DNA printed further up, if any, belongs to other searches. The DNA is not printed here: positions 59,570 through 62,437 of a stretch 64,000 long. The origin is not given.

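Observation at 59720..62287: Rosetta-stone fusion: LtaS-like transferase fused to the GDPD-like domain that is a separate neighbouring gene elsewhere in the locus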

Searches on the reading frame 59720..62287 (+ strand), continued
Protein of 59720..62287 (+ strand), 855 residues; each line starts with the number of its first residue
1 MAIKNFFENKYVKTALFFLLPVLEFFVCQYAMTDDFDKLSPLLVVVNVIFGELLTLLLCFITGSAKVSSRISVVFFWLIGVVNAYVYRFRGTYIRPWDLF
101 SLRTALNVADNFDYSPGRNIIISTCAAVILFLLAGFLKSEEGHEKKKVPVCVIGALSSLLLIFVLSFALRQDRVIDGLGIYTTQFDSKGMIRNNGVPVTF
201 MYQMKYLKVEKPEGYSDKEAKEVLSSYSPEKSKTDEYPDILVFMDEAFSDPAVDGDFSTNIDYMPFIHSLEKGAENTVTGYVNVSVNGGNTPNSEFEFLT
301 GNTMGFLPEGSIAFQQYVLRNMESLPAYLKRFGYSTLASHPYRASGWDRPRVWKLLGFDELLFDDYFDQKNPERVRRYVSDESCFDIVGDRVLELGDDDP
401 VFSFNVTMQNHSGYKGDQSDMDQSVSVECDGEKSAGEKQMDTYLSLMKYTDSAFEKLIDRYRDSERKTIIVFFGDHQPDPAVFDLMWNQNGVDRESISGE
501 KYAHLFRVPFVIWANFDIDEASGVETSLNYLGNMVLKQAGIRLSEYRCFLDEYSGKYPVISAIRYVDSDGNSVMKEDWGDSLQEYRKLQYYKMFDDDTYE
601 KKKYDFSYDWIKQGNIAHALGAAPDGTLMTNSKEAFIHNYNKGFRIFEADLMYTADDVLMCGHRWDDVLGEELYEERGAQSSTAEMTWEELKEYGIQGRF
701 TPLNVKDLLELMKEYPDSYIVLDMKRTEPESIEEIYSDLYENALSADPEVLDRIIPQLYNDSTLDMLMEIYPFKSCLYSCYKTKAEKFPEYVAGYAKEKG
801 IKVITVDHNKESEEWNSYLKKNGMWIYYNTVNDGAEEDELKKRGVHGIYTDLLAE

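Call 37: search_protein_families(library=pfam, proteins=[L088:849-5210:+], max_evalue=0.01)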
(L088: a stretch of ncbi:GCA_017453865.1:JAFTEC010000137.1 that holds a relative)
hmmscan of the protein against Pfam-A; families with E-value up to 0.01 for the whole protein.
L088:849-5210:+ (1453 aa): 3 families
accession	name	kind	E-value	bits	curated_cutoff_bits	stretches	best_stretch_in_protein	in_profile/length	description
PF09586.16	YfhO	-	4.3e-84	283.8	28.5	2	29-668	5-634/835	Bacterial membrane protein YfhO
PF03009.23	GDPD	-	2e-07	31.8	23.6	1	1230-1449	6-241/244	Glycerophosphoryl diester phosphodiesterase family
PF09796.14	QCR10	-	0.0015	19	27.5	0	919-944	10-35/63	Ubiquinol-cytochrome-c reductase complex subunit (QCR10)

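Call 40: list_cluster_members(proteins=[P0002, P0212, P0249, P0268, P0344, P0260, P0272, P0238])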
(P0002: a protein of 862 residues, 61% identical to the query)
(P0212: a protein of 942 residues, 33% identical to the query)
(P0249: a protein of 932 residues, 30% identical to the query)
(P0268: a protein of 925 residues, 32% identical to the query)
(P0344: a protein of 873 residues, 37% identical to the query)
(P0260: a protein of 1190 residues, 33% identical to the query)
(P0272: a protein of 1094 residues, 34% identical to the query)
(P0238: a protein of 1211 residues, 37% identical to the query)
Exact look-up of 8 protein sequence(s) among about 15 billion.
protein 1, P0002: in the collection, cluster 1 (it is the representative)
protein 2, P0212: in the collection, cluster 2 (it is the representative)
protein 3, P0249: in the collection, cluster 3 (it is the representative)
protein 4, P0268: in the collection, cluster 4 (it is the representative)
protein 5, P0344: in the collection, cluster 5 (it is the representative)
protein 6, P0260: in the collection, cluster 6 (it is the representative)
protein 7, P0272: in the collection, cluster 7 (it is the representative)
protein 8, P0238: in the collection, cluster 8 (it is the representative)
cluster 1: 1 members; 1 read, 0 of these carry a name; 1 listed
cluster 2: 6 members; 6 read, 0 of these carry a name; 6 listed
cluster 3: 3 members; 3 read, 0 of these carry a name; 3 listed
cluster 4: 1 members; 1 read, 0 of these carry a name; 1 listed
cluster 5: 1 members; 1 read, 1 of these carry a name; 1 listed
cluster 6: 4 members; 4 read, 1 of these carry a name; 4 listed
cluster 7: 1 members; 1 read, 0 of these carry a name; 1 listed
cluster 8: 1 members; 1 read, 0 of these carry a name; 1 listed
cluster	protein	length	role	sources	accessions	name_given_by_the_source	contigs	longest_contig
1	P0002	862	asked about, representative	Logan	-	-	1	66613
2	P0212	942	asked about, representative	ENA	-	-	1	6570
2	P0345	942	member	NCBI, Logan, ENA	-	-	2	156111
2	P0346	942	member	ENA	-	-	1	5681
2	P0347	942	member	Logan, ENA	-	-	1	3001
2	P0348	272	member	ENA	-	-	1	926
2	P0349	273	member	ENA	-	-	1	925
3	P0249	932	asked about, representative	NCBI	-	-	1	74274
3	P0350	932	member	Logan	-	-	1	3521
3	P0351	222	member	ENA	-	-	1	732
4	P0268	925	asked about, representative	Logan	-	-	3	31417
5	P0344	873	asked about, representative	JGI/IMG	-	phosphoglycerol transferase MdoB-like AlkP superfamily enzyme/glycerophosphoryl diester ...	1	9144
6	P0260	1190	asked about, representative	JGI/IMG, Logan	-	-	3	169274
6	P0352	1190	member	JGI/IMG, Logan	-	phosphoglycerol transferase MdoB-like AlkP superfamily enzyme/glycerophosphoryl diester ...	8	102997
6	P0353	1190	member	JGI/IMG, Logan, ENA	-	-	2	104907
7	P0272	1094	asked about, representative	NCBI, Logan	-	-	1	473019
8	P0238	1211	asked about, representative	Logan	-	-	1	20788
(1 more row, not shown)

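Call 46: search_protein_families(library=ncbifam, proteins=[window:59720-62287:+], max_evalue=0.001)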
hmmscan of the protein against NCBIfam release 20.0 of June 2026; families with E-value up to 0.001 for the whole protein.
window:59720-62287:+ (855 aa): 4 families
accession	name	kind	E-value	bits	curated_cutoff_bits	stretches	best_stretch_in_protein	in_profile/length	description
NF053595.1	LptchSynLtaSGpos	equivalog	4.1e-19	68.6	970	1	39-513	32-500/626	lipoteichoic acid synthase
NF012179.0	CptA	domain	0.00025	19.9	900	1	438-517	412-486/556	phosphoethanolamine transferase CptA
NF007933.0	PRK10649.1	subfamily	0.00054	18.6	404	1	435-515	421-496/577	phosphoethanolamine transferase CptA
NF006989.0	PRK09454.1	equivalog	0.00096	18.6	264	0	800-853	188-241/251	glycerophosphodiester phosphodiesterase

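Call 54: find_encoding_contigs(protein=P0038, flank=6000, max_places=1)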
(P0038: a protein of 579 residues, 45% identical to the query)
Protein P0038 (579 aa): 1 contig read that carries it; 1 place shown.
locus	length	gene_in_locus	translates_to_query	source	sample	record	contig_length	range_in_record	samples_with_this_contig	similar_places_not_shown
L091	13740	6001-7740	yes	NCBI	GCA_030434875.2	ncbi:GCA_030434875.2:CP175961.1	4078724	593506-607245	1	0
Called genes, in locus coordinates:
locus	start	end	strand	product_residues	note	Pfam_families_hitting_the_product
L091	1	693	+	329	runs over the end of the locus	PF01210:NAD_Gly3P_dh_N, PF02558:ApbA (weak), PF03446:NAD_binding_2 (weak), PF03807:F420_oxidored, PF07479:NAD_Gly3P_dh_C, PF20618:GPD_NAD_C_bact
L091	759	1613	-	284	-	PF02219:MTHFR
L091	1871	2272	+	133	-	PF00072:Response_reg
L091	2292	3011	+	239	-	PF01479:S4, PF00849:PseudoU_synth_2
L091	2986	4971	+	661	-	PF22745:Nlig-Ia, PF01653:DNA_ligase_aden, PF03120:OB_DNA_ligase, PF12826:HHH_2 (weak), PF00533:BRCT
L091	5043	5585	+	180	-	PF00210:Ferritin (weak), PF02915:Rubrerythrin, PF21349:RUBY_RBDX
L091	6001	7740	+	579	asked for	PF00884:Sulfatase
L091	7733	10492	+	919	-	PF09586:YfhO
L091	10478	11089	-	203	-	PF00027:cNMP_binding, PF13545:HTH_Crp_2, PF00325:Crp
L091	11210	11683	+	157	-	PF12801:Fer4_5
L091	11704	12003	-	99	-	PF01381:HTH_3, PF15943:YdaS_toxin (faint)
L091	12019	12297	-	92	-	PF05015:HigB-like_toxin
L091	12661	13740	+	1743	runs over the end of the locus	PF12799:LRR_4 (faint), PF13306:LRR_5, PF13855:LRR_8 (faint), PF13306:LRR_5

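Call 55: find_encoding_contigs(protein=P0085, flank=6000, max_places=2)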
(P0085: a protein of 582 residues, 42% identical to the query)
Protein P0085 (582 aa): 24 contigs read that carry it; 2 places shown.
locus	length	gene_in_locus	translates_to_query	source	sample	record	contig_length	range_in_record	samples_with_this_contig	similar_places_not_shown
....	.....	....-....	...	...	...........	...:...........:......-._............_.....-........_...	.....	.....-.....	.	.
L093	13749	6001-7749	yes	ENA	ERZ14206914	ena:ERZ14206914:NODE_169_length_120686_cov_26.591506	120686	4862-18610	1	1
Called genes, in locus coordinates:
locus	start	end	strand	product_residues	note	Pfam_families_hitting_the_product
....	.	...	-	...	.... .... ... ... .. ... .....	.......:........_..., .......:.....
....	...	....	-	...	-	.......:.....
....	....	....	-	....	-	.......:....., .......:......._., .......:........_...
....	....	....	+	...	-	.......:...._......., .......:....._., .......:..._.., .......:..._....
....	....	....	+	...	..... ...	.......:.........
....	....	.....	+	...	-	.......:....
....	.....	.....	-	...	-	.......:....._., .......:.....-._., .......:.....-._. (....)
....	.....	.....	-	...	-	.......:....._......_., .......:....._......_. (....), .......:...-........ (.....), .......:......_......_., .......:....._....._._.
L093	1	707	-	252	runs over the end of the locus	PF00072:Response_reg, PF04397:LytTR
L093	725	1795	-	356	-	PF00990:GGDEF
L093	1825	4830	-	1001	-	PF00512:HisKA, PF02518:HATPase_c, PF00072:Response_reg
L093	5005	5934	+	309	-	PF02311:AraC_binding, PF07883:Cupin_2, PF12833:HTH_18, PF00165:HTH_AraC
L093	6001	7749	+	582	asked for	PF00884:Sulfatase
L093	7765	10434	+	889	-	PF09586:YfhO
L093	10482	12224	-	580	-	PF05833:NFACT_N, PF05670:NFACT-R_1, PF18297:NFACT-R_2 (weak)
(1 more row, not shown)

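Call 56: find_encoding_contigs(protein=P0035, flank=6000, max_places=1)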
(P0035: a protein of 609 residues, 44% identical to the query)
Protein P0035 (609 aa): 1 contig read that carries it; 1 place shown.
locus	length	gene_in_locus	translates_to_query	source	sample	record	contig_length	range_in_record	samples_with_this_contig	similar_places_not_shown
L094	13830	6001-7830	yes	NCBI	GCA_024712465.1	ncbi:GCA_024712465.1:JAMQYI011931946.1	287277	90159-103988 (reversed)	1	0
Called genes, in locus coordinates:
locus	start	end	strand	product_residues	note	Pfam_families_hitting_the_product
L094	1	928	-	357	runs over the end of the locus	PF12892:FctA (faint), PF24547:DUF7601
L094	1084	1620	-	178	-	PF10502:Peptidase_S26, PF00717:Peptidase_S24 (weak)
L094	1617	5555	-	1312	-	PF24547:DUF7601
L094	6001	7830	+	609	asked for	PF00884:Sulfatase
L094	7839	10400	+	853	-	PF09586:YfhO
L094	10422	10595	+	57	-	-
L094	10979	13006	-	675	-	PF00004:AAA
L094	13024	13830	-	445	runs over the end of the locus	-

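Call 75: predict_structure(alignment_id=A4)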
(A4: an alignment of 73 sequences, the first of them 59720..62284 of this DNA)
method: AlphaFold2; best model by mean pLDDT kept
length: 855 residues; sequences in the alignment: 73
mean_pLDDT: 93.0   pTM: 0.81
mean pLDDT of the five models: 93.0, 92.4, 92.3, 92.1, 91.8
residues with pLDDT >= 90: 691; 70-90: 137; 50-70: 27; < 50: 0
segments of 3 or more residues with pLDDT < 50: none
pLDDT, mean of each block of 10 residues (from residue 1): 91 96 98 95 98 98 96 97 88 86 72 86 98 91 70 97 97 95 83 96 90 98 95 92 97 96 98 97 90 97 92 90 95 94 87 94 96 95 98 92 97 86 95 95 97 98 98 95 94 90 95 98 98 98 97 98 97 95 98 88 86 95 95 98 97 95 92 80 78 95 98 98 87 94 94 95 88 96 70 90 93 91 96 95 96 83
secondary structure, 60 per line:
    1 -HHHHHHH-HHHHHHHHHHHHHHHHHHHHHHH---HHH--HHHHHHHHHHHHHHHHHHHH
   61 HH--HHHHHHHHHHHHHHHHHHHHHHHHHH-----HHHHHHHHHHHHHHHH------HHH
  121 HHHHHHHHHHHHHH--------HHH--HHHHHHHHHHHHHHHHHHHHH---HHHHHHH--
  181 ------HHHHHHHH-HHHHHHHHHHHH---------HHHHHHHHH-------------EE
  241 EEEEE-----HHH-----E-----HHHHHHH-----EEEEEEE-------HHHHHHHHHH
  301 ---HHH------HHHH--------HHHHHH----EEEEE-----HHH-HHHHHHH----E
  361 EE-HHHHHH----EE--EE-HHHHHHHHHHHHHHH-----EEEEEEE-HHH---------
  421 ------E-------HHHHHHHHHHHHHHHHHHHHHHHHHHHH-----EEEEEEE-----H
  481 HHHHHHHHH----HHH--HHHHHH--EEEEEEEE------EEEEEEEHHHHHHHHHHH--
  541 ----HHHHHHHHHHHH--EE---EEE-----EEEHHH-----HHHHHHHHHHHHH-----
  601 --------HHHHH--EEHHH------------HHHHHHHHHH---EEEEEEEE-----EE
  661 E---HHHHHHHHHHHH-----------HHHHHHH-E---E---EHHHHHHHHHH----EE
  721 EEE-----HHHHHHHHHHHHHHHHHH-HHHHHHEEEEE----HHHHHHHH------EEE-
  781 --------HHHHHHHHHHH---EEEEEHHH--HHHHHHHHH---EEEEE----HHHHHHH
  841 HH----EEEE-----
elements in order (helices of 4 or more, strands of 3 or more residues): H2-8 H10-32 H41-62 H65-90 H96-111 H118-134 H148-168 H172-178 H187-194 H196-207 H217-225 E239-245 H265-271 E277-283 H291-300 H313-316 H325-330 E335-339 H349-355 E360-362 H364-369 H381-395 E401-407 H435-462 E468-474 H480-489 H499-504 E507-514 E521-527 H528-538 H545-556 E564-566 E572-574 H583-595 H609-613 H633-642 E646-653 E659-661 H665-676 H688-694 H705-714 E719-723 H729-746 H748-753 E754-758 H763-770 E777-779 H789-799 E803-807 H813-821 E825-829 H834-842 E847-850

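Call 78: fold_search(model_id=the predicted structure, library=pdb)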
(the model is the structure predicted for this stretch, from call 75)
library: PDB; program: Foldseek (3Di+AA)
matches with E <= 10: 1445; with E <= 0.001: 145
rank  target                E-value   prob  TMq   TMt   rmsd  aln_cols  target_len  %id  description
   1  5u9z_A                1.6e-18  1.00  0.37  0.80   3.5       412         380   19  Phosphoglycerol transferase GacH from Streptococcus pyogenes (released 2017-12-20)
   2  6dgm_B                3.3e-18  1.00  0.37  0.79   4.2       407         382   19  Streptococcus pyogenes phosphoglycerol transferase GacH in complex with sn-glycerol-1-phosphate (released 2018-06-06)
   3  6dgm_A                4.7e-18  1.00  0.37  0.80   3.6       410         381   18  Streptococcus pyogenes phosphoglycerol transferase GacH in complex with sn-glycerol-1-phosphate (released 2018-06-06)
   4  2w8d_A                2.0e-15  1.00  0.33  0.62   5.9       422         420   19  Distinct and essential morphogenic functions for wall- and lipo- teichoic acids in Bacillus subtilis (released 2009-03-03)
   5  4uor_J                9.5e-15  1.00  0.34  0.64   5.5       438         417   19  Structure of lipoteichoic acid synthase LtaS from Listeria monocytogenes in complex with glycerol phosphate (released 2014-08-27)
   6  4uop_B                1.2e-14  1.00  0.32  0.62   6.6       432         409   16  Crystal structure of the lipoteichoic acid synthase LtaP from Listeria monocytogenes (released 2014-08-27)
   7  2w5r                  1.5e-14  1.00  0.33  0.61   6.0       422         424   18  Structure-based mechanism of lipoteichoic acid synthesis by Staphylococcus aureus LtaS. (released 2009-02-03)
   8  4uoo_A                2.1e-14  1.00  0.34  0.64   5.8       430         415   20  Structure of lipoteichoic acid synthase LtaS from Listeria monocytogenes (released 2014-08-27)
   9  4uop_A                2.4e-14  1.00  0.33  0.64   6.5       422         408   16  Crystal structure of the lipoteichoic acid synthase LtaP from Listeria monocytogenes (released 2014-08-27)
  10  4uor_C                4.1e-14  1.00  0.34  0.65   5.3       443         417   20  Structure of lipoteichoic acid synthase LtaS from Listeria monocytogenes in complex with glycerol phosphate (released 2014-08-27)
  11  4uor_K                6.5e-14  1.00  0.34  0.66   5.5       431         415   20  Structure of lipoteichoic acid synthase LtaS from Listeria monocytogenes in complex with glycerol phosphate (released 2014-08-27)
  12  4uor_A                1.2e-13  1.00  0.35  0.66   5.4       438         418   19  Structure of lipoteichoic acid synthase LtaS from Listeria monocytogenes in complex with glycerol phosphate (released 2014-08-27)
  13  2w8d_B                1.3e-13  1.00  0.35  0.65   5.5       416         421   20  Distinct and essential morphogenic functions for wall- and lipo- teichoic acids in Bacillus subtilis (released 2009-03-03)
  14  2w5q                  1.6e-13  1.00  0.34  0.63   5.9       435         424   18  Structure-based mechanism of lipoteichoic acid synthesis by Staphylococcus aureus LtaS. (released 2009-02-03)
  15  9nww_B                1.0e-12  1.00  0.40  0.60   8.3       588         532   15  Single-particle cryo-EM structure of the first variant of mobilized colistin resistance (MCR-1) in its ligand-bound st (released 2025-12-17)
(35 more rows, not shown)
